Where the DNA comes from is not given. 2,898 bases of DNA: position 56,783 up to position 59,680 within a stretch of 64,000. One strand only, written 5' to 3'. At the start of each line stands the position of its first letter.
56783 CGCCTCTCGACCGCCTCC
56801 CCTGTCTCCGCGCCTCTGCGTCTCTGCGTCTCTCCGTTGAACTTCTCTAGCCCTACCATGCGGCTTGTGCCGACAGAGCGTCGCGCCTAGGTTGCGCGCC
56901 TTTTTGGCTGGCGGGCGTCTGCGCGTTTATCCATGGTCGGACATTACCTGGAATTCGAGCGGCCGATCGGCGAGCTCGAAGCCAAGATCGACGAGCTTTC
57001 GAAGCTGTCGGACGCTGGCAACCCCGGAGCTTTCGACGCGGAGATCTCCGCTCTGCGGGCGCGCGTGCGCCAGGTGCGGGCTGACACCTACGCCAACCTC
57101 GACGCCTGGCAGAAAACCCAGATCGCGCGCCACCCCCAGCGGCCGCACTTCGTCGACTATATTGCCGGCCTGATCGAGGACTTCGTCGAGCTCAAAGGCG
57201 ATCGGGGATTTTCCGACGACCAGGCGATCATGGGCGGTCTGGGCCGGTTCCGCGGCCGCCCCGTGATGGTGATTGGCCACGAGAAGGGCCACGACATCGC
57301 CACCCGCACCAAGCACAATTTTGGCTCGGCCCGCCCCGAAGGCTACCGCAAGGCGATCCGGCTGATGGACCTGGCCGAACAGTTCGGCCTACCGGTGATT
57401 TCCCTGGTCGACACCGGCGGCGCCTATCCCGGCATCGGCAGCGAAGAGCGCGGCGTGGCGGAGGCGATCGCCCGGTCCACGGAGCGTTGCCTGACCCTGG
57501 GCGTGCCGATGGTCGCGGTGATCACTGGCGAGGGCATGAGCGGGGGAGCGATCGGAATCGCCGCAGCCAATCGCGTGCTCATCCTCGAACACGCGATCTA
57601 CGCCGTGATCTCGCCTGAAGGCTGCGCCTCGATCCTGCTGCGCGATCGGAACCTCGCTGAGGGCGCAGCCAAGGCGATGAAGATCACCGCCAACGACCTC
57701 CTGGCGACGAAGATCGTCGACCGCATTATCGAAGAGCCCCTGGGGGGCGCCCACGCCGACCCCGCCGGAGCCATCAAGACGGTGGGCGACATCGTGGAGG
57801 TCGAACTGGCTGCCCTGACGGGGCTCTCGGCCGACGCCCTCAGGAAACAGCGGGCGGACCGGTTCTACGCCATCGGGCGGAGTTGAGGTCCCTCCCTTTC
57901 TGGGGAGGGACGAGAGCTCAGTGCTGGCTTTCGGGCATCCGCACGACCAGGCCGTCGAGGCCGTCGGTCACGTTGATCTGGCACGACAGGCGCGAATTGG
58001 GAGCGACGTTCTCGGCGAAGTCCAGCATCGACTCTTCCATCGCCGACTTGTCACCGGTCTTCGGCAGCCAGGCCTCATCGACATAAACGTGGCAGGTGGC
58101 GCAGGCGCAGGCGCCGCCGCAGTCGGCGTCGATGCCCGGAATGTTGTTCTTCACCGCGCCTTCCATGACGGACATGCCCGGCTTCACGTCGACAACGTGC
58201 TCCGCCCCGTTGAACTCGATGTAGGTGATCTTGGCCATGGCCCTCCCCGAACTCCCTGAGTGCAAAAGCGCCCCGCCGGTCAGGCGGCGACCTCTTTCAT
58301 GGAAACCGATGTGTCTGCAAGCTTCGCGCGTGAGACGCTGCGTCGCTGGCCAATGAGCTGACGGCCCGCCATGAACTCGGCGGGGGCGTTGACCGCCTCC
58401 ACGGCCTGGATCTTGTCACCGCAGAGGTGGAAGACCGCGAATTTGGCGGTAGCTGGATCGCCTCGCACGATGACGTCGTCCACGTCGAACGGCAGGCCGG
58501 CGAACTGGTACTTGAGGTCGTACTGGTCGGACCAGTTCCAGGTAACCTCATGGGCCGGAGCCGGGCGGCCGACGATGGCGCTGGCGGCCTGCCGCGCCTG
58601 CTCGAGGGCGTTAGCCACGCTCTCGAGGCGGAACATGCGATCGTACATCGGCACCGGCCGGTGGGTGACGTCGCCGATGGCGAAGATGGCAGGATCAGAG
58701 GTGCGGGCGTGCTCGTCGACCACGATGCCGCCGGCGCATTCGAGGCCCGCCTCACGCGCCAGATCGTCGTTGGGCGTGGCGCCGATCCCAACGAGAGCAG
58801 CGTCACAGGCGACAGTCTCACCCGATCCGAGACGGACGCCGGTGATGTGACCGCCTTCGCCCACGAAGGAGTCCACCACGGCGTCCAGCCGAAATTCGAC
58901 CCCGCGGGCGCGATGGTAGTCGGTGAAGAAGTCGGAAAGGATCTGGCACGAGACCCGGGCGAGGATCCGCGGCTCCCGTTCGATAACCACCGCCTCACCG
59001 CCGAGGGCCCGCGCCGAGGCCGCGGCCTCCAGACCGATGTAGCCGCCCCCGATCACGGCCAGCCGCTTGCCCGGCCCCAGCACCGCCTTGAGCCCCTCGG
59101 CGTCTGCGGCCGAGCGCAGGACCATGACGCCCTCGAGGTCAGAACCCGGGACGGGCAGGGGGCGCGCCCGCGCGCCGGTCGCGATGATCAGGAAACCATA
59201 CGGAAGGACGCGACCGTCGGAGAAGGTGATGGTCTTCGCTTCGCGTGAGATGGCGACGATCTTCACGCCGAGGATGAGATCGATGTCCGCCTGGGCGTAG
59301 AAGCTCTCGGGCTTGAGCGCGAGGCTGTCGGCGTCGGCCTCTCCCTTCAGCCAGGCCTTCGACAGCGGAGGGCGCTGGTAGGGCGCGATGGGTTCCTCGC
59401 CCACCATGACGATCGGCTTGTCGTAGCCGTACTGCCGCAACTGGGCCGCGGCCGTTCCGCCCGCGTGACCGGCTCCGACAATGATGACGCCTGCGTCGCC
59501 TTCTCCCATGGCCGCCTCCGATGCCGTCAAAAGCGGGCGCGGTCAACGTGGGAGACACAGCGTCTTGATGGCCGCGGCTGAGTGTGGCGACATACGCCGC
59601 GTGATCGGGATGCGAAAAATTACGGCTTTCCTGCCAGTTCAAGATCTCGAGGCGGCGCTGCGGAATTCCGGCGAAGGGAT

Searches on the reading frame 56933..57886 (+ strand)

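Call 74: search_protein_families(library=pfam, proteins=[window:56933-57886:+], max_evalue=0.000001)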
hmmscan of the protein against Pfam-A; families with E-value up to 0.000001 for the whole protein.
window:56933-57886:+ (317 aa): 2 families
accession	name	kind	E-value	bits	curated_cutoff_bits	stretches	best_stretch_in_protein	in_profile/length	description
PF03255.19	ACCA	-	1.6e-130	435.3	23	1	5-315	1-310/310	Acetyl co-enzyme A carboxylase carboxyltransferase-like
PF01039.27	Carboxyl_trans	-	1.8e-17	63.6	22.3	1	97-247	282-428/493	Carboxyl transferase domain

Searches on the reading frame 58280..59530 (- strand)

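Call 74: search_protein_families(library=pfam, proteins=[window:58280-59530:-], max_evalue=0.000001)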
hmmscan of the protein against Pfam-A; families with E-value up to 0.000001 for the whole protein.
window:58280-59530:- (416 aa): 3 families
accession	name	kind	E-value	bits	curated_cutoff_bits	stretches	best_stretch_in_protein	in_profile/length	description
PF07992.20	Pyr_redox_2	-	8.2e-71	239.2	26.1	1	15-312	3-291/291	Pyridine nucleotide-disulphide oxidoreductase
PF14759.12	Reductase_C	-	5.5e-29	100.9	25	1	331-414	1-84/85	Reductase C-terminal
PF00070.33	Pyr_redox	-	1.1e-17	64.8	22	1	156-234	1-79/82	Pyridine nucleotide-disulphide oxidoreductase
